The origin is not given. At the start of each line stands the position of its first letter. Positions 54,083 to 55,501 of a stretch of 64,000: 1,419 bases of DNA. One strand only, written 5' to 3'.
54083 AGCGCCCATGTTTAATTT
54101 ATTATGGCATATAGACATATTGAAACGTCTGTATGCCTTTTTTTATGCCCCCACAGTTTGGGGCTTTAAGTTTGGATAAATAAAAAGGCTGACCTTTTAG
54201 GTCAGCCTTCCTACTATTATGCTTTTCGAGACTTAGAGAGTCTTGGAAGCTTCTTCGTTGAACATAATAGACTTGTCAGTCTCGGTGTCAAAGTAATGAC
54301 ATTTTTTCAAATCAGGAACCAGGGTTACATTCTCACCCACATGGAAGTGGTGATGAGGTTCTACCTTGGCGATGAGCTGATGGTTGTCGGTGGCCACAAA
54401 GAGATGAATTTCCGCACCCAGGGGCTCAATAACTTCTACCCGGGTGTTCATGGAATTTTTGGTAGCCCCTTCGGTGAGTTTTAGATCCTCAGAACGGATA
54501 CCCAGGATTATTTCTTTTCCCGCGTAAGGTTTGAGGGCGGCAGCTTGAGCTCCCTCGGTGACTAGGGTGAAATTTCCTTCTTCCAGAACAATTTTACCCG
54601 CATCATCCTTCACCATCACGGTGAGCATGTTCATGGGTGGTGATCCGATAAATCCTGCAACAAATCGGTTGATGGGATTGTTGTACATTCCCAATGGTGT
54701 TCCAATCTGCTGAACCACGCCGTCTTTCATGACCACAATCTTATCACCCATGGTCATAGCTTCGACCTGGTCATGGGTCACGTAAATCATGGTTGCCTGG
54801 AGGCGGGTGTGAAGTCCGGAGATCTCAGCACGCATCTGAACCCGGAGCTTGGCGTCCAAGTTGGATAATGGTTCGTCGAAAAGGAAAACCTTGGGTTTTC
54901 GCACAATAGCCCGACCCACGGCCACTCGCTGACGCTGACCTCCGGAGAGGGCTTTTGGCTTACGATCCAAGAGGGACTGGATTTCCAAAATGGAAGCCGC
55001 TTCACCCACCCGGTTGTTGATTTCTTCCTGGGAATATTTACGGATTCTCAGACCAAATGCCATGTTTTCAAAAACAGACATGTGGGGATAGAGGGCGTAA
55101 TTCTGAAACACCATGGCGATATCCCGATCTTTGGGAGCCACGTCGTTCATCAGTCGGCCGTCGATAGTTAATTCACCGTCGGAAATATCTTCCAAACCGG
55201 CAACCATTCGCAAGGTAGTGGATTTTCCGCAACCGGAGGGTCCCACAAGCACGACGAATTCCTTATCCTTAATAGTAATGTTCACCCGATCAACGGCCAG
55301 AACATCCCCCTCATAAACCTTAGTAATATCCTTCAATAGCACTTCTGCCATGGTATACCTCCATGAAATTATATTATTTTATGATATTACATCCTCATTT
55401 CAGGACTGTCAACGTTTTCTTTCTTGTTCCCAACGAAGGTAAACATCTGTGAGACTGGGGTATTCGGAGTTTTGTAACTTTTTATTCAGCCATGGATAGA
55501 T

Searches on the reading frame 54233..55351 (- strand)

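Call 55: search_protein_families(library=pfam, proteins=[window:54233-55351:-], max_evalue=0.001)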
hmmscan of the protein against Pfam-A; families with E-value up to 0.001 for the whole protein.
window:54233-55351:- (372 aa): 7 families
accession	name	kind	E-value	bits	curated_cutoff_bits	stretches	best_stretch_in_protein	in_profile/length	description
PF00005.33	ABC_tran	-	2.2e-32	113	25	1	21-162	2-136/137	ABC transporter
PF17912.7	OB_MalK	-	8.4e-14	52.6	27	1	236-290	1-53/53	MalK OB fold domain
PF08402.16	TOBE_2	-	8.5e-11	42.3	21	1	283-354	1-76/76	TOBE domain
PF03459.23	TOBE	-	1.1e-06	29.2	22.3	1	298-352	4-63/64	TOBE domain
PF02463.25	SMC_N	-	1.1e-06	28.7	40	1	29-211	23-217/220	RecF/RecN/SMC N terminal domain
PF03215.21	Rad17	-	0.00017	22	23.8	1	28-106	43-119/186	Rad17 P-loop domain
PF13401.12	AAA_22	-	0.00048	20.9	27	1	29-56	4-31/130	AAA domain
